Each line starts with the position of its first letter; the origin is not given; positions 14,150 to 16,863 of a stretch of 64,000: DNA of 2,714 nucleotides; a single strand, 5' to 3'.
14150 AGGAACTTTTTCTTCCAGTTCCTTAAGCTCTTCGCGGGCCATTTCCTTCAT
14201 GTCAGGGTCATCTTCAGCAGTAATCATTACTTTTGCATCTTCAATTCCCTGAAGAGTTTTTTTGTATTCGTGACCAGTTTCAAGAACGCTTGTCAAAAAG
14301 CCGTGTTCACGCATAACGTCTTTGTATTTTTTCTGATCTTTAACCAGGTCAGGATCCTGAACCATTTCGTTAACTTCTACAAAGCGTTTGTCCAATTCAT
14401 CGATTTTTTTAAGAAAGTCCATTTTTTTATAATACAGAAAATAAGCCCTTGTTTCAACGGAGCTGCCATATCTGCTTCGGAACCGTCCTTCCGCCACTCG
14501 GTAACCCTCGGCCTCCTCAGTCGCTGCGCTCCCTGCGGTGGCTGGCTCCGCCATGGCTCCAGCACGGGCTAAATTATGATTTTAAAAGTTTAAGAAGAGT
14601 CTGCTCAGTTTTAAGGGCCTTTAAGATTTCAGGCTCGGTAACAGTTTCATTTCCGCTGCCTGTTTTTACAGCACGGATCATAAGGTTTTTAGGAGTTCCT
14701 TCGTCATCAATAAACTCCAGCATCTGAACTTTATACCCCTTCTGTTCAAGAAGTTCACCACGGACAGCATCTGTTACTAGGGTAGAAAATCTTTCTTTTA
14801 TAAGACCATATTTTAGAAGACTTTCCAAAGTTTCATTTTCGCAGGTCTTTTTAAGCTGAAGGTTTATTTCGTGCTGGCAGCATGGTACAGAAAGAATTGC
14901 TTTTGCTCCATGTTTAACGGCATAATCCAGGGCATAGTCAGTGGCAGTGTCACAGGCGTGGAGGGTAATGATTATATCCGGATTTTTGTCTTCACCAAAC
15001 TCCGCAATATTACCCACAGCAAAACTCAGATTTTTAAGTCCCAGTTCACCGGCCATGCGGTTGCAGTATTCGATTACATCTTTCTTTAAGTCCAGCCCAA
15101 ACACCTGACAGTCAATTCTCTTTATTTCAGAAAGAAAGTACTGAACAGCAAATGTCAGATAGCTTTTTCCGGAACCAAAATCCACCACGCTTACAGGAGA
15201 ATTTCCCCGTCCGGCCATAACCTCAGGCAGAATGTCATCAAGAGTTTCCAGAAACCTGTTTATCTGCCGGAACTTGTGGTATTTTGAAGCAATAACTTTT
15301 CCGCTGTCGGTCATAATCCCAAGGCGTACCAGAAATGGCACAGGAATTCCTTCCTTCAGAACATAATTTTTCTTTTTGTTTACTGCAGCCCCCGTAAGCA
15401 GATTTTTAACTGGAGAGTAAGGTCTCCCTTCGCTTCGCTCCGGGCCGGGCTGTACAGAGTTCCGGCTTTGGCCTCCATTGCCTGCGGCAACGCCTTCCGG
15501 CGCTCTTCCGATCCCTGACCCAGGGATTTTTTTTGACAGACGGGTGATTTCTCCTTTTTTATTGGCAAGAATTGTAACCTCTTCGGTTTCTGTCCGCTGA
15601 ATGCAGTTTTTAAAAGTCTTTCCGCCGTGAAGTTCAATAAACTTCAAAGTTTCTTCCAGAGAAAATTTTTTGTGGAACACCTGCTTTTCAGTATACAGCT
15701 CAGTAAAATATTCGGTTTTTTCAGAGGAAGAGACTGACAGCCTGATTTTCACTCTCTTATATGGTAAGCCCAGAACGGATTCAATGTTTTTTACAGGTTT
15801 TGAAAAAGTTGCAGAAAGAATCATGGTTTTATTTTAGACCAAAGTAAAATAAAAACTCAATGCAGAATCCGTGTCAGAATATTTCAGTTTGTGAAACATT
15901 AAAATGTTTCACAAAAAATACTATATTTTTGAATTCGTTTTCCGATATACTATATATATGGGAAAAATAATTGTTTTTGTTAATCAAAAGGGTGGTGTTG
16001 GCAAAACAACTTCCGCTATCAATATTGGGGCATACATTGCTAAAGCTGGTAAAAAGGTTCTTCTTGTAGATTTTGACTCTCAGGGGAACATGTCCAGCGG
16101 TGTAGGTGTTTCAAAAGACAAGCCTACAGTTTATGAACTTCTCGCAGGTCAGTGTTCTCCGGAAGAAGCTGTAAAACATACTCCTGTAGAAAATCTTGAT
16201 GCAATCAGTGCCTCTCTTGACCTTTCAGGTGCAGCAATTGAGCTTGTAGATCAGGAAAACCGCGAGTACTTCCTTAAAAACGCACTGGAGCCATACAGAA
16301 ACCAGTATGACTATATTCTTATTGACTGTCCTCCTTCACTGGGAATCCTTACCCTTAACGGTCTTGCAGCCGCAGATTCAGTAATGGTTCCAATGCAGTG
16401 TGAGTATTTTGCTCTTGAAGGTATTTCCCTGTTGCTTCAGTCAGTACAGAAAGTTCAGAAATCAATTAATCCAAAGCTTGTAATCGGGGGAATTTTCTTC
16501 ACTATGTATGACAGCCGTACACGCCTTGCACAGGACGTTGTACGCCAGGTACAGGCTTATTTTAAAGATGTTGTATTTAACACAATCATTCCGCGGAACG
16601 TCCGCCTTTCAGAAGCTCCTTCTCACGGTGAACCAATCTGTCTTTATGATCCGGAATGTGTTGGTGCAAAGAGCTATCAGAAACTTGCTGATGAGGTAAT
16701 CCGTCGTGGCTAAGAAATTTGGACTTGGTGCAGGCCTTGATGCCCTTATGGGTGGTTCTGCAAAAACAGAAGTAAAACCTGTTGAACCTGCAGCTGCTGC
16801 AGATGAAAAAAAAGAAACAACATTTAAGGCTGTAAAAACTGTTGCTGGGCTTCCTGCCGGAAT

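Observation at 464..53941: Five dispersed elements conserved in structure rather than sequence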

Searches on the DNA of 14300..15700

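Call 7: search_rna_families(source=window, start=14300, end=15700, threshold=evalue, max_evalue=10)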
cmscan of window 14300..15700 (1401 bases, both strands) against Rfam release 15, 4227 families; matches with E-value up to 10: 4.
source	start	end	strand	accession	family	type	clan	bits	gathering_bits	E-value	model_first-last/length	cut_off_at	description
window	14395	14482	+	RF02414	rli60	Gene; sRNA;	-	20.4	60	9.3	1-191/191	no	Listeria sRNA rli60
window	14627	14726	-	RF02298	TtnuCD22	Gene; snRNA; snoRNA; CD-box;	-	18.6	85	1.9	1-77/77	no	Tetrahymena snoRNA TtnuCD22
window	14662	14715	-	RF01164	SNORD107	Gene; snRNA; snoRNA; CD-box;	-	17.1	50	6.4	1-74/74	no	Small nucleolar RNA SNORD107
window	15467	15534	+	RF02837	anti-hemB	Gene; sRNA;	-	13.5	49.5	5.2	1-81/81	no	Burkholderia RNA 7 (anti-hemB)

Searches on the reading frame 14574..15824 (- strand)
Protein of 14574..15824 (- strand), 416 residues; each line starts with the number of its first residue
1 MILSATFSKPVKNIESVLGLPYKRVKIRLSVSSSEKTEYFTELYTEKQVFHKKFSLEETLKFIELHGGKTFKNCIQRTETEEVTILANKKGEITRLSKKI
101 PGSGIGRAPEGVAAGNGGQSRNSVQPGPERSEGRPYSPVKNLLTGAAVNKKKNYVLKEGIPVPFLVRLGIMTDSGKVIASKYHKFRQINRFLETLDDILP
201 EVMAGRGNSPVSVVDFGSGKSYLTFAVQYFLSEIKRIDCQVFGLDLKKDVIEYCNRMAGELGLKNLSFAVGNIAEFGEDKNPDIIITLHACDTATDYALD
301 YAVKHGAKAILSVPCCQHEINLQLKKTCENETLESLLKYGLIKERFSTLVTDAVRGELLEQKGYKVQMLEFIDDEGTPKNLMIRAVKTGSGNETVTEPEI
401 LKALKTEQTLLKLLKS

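Call 19: search_protein_families(library=pfam, proteins=[window:14574-15824:-])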
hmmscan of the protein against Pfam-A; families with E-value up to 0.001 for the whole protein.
window:14574-15824:- (416 aa): 4 families
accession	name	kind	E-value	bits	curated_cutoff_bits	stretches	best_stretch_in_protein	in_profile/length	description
PF13679.12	Methyltransf_32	-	1.5e-38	132.4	27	1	183-321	1-141/143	Methyltransferase domain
PF13847.12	Methyltransf_31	-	1.8e-11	44.4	27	1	211-296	5-89/145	Methyltransferase domain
PF05206.20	TRM13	-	5.2e-06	26.6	26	0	209-348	18-166/257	Methyltransferase TRM13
PF13649.12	Methyltransf_25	-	0.00023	22.3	27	1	213-293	1-76/97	Methyltransferase domain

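Call 73: find_homologous_proteins(query=window:14574-15824:-, max_evalue=1e-20)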
Query window:14574-15824:- (416 aa): 8000 proteins with E <= 1e-20 among 8000 candidates; the best 120 are listed. Only proteins of 228 to 728 residues were searched: fused or split forms outside these lengths cannot appear, so this answer is no evidence that the protein stands alone or is whole; lengths 'longer' or 'shorter' looks for them.
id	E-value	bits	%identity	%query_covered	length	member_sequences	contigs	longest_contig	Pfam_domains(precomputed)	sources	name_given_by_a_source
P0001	3.1e-272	920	100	100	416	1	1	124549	PF13847.13,PF05206.21,PF13679.13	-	-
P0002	2.7e-186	637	72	100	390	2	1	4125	PF13847.13,PF05206.21,PF13679.13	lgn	-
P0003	1.2e-185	635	72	100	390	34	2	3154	PF13847.13,PF05206.21,PF13679.13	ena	-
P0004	1.1e-168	579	67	100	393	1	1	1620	PF13847.13,PF05206.21,PF13649.13,PF13679.13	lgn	-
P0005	6.9e-163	560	63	99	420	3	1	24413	PF13847.13,PF13679.13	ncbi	-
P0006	1.8e-162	559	63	99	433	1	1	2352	PF13847.13,PF13679.13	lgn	-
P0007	1.9e-159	549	65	100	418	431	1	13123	PF13847.13,PF13679.13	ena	-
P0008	9.0e-159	547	66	100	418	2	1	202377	PF13847.13,PF05206.21,PF13679.13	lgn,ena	-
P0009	4.2e-158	544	65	100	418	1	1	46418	PF13847.13,PF13679.13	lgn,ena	-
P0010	3.9e-157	541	62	100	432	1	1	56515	PF13847.13,PF05206.21,PF13679.13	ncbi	-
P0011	1.1e-156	540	61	100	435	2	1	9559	PF13847.13,PF05206.21,PF13679.13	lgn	-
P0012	1.2e-156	540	65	100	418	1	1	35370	PF13847.13,PF13679.13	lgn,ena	-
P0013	2.1e-156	539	65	100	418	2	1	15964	PF13847.13,PF13679.13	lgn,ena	-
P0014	1.1e-154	533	64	100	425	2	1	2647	PF13847.13,PF13679.13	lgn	-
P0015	1.6e-154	533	61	99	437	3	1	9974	PF13847.13,PF05206.21,PF13679.13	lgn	-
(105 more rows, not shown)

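Call 75: find_encoding_contigs(protein=P0003, flank=1500, max_places=3)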
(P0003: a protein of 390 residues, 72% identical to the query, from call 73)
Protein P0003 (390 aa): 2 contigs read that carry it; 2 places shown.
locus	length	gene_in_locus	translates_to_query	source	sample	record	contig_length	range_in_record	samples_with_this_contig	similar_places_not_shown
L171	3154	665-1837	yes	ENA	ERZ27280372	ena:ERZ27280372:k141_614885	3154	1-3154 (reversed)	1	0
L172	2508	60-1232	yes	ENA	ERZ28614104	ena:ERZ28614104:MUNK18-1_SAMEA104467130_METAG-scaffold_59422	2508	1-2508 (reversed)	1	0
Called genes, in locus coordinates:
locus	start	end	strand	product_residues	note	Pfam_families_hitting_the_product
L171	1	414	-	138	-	?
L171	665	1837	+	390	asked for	PF13679:Methyltransf_32, PF05206:TRM13 (faint), PF13847:Methyltransf_31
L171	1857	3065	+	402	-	PF03462:PCRF, PF00472:RF-1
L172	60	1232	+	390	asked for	PF13679:Methyltransf_32, PF05206:TRM13 (faint), PF13847:Methyltransf_31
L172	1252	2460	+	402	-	PF03462:PCRF, PF00472:RF-1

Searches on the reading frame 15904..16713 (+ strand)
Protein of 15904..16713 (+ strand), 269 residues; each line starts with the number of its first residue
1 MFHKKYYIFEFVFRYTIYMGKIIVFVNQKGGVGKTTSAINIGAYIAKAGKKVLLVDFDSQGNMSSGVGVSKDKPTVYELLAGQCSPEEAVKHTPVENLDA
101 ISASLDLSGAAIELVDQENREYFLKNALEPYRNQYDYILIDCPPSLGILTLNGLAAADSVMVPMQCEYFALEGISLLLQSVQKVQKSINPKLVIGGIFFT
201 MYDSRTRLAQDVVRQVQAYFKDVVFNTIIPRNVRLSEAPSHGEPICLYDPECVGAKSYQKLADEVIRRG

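Call 64: find_encoding_contigs(protein=window:15904-16713:+, flank=3000, max_places=10)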
Protein window:15904-16713:+ (269 aa): no gene with exactly this product is on record in the collection.
